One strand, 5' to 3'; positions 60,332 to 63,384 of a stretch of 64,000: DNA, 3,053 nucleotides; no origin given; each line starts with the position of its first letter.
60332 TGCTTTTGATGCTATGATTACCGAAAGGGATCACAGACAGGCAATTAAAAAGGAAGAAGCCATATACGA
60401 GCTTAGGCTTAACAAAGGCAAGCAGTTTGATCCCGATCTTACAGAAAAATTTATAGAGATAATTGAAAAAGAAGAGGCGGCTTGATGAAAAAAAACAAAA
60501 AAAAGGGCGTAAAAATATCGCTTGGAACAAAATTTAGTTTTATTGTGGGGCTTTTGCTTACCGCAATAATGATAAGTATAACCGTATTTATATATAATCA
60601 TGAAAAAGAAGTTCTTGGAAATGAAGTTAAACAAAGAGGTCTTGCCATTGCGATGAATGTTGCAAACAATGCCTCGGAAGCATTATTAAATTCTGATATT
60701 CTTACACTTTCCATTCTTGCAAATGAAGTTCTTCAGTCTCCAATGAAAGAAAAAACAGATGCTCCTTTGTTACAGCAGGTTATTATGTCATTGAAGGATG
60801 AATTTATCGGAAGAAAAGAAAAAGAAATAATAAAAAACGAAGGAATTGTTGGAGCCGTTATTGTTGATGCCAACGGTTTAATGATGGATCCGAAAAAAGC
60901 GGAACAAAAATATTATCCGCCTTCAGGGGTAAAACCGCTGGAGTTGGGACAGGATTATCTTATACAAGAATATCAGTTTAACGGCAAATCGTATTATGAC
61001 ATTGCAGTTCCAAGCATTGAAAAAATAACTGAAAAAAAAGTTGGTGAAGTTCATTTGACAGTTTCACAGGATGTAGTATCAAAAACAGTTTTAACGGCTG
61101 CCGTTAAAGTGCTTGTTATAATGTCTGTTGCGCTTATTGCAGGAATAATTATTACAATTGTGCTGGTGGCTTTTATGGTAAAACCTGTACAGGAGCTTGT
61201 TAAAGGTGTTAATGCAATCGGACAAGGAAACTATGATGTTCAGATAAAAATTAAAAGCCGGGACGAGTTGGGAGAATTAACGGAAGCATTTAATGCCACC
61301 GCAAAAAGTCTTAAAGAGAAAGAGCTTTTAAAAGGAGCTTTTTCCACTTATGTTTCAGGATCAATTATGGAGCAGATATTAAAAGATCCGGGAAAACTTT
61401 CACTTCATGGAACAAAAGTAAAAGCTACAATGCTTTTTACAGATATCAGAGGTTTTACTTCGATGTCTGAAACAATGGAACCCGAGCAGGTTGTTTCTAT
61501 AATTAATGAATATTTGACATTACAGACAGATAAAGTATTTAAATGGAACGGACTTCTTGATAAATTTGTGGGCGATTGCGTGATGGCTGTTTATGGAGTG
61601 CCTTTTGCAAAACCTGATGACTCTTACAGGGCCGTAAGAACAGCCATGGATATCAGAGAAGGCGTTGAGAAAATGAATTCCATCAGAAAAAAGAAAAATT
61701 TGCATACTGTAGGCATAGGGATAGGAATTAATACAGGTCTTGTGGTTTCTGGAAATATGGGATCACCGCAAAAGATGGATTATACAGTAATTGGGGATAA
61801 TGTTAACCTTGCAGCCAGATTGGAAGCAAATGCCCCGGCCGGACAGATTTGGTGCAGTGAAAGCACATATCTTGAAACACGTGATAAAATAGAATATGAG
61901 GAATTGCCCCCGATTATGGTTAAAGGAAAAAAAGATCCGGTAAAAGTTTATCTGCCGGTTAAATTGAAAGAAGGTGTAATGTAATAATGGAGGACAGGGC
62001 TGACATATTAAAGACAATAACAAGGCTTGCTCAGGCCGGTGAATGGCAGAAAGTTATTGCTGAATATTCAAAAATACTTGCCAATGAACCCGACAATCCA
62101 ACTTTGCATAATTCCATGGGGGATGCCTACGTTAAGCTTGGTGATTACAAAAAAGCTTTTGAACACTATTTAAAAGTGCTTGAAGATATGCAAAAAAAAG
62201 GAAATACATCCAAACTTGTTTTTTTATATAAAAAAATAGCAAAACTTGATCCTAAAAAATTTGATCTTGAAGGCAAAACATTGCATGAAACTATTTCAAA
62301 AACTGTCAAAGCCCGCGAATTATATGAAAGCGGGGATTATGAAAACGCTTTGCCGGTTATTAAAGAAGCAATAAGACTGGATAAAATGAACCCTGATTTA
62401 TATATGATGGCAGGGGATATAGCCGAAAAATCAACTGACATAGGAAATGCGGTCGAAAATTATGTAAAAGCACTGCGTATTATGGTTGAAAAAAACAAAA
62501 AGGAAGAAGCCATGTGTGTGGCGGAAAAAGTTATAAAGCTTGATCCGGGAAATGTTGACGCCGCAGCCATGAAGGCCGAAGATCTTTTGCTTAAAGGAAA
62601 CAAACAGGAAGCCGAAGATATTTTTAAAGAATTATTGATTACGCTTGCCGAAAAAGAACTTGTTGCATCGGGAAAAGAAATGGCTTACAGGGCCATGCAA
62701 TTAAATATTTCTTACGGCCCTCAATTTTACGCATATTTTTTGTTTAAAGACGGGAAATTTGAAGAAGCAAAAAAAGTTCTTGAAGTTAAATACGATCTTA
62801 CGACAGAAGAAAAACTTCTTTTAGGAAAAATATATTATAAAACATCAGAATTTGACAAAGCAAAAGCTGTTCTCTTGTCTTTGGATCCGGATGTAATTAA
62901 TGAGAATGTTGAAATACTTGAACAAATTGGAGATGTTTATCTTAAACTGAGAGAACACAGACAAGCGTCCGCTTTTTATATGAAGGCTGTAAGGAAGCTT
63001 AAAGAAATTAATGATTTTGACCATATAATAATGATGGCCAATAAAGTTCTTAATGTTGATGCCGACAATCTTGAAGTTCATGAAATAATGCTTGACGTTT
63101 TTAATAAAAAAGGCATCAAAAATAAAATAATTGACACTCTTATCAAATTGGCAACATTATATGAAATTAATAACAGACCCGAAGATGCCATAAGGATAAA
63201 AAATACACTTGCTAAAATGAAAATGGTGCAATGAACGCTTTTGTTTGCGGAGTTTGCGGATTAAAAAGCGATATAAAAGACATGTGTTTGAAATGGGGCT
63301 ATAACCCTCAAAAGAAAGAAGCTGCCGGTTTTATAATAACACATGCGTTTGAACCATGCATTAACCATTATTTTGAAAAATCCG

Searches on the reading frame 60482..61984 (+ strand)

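Call 18: search_protein_families(library=pfam, proteins=[window:60482-61984:+], max_evalue=0.0001)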
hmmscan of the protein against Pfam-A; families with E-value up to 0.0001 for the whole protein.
window:60482-61984:+ (500 aa): 2 families
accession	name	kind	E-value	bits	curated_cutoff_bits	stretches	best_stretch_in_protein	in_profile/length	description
PF00211.25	Guanylate_cyc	-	7.4e-28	97.8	21.9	1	314-490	8-179/183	Adenylate and Guanylate cyclase catalytic domain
PF00672.30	HAMP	-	7.9e-13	48.9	25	1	229-278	3-52/53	HAMP domain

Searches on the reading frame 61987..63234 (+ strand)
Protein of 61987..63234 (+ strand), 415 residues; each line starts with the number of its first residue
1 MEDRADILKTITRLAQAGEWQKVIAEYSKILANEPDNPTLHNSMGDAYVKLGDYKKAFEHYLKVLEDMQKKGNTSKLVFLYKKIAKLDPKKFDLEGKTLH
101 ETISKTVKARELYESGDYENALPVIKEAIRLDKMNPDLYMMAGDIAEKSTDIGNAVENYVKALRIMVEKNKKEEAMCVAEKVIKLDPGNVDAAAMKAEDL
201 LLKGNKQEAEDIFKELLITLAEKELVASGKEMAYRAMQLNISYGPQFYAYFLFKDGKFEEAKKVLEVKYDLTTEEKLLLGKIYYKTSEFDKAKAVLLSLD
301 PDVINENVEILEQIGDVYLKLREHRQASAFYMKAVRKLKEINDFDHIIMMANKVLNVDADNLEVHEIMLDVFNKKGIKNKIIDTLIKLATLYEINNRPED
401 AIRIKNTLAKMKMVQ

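Call 18: search_protein_families(library=pfam, proteins=[window:61987-63234:+], max_evalue=0.0001)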
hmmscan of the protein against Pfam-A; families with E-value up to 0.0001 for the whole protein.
window:61987-63234:+ (415 aa): 22 families
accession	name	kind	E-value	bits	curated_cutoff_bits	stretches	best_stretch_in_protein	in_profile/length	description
PF07719.23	TPR_2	-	7.5e-23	79.2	27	0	40-66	3-29/34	Tetratricopeptide repeat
PF13181.12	TPR_8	-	1.1e-21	75.5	25.7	0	41-66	4-29/34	Tetratricopeptide repeat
PF14559.12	TPR_19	-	8.9e-21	74.4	25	0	14-60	1-47/68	Tetratricopeptide repeat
PF13428.12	TPR_14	-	3.2e-18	64.8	23.5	0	13-41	10-38/44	Tetratricopeptide repeat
PF13424.12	TPR_12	-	4.3e-16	59.3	30.1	0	39-71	4-36/77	Tetratricopeptide repeat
PF13414.12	TPR_11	-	9.1e-16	57.7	26.8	2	15-52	5-42/42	TPR repeat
PF00515.34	TPR_1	-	2.1e-15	56.2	27.8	1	40-66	3-29/34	Tetratricopeptide repeat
PF13432.12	TPR_16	-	3.1e-15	56.7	32.7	0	108-156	3-51/65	Tetratricopeptide repeat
PF13431.12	TPR_17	-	4.4e-14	51.9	24.4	0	27-57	2-32/34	Tetratricopeptide repeat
PF12895.13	ANAPC3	-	2.4e-13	50.6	27.2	0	247-297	28-80/82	Anaphase-promoting complex, cyclosome, subunit 3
PF13176.12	TPR_7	-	7.5e-11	41.7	27.9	0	42-66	3-27/36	Tetratricopeptide repeat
PF13374.12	TPR_10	-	5.1e-09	36.3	27.5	0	42-68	6-32/42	Tetratricopeptide repeat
PF23914.1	TPR_CcmH_CycH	-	5.9e-07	29.9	42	0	158-222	89-153/158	Cytochrome c-type biogenesis protein H TPR domain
PF25058.1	ARM_TT21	-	9.1e-07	29.4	27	0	106-184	11-85/155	Tetratricopeptide repeat protein 21 ARM repeat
PF13174.12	TPR_6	-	3.5e-06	27.8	26.3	0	44-66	6-28/33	Tetratricopeptide repeat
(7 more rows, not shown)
